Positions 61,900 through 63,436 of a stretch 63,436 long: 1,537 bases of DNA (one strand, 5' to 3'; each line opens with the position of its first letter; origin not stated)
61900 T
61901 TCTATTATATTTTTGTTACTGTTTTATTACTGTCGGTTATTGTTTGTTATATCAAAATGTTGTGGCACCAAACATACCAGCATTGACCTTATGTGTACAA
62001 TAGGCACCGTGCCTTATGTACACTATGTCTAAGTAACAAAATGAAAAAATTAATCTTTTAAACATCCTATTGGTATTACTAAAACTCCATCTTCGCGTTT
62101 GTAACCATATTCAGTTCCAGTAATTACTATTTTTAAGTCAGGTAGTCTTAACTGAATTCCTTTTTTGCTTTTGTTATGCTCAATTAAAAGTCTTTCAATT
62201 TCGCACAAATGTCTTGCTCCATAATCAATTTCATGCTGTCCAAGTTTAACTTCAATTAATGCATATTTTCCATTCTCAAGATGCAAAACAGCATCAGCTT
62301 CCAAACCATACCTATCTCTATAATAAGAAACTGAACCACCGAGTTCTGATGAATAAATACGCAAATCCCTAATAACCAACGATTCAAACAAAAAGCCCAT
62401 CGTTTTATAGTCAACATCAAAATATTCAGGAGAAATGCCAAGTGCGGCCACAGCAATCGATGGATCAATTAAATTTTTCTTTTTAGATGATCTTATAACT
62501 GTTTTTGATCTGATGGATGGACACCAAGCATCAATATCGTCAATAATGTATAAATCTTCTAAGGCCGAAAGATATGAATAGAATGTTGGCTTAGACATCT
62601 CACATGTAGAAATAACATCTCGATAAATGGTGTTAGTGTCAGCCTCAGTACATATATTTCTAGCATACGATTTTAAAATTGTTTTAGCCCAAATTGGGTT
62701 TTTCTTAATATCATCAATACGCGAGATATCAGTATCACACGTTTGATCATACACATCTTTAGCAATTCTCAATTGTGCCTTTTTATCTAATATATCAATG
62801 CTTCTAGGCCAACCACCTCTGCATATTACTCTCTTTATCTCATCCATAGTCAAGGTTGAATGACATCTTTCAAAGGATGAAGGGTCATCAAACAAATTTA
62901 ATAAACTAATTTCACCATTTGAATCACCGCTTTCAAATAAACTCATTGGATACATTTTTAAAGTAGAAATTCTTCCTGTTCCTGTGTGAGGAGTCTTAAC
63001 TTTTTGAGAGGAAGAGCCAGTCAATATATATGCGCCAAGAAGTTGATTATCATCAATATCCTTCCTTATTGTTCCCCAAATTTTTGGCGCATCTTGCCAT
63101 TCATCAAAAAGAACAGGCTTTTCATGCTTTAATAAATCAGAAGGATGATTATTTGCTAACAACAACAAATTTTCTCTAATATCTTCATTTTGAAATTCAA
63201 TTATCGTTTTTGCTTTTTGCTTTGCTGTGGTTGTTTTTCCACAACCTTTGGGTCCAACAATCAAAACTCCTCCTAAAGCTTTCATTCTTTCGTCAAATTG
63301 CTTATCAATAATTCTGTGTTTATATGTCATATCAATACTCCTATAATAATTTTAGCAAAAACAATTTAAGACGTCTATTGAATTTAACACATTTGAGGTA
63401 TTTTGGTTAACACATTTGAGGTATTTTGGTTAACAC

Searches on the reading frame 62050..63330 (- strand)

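Call 60: search_protein_families(library=ncbifam, proteins=[window:62050-63330:-], max_evalue=0.01)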
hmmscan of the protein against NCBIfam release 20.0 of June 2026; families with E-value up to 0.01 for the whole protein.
window:62050-63330:- (426 aa): 3 families
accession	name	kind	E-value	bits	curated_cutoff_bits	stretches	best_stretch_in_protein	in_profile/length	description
TIGR00602.1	rad24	subfamily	0.0012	17.4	482.55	0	22-51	113-142/640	checkpoint protein rad24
TIGR03689.1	pup_AAA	equivalog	0.0017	17.2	504.75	1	15-59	212-256/512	proteasome ATPase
TIGR02397.1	dnaX_nterm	equivalog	0.0042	16.4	250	0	22-43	39-60/355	DNA polymerase III subunit gamma/tau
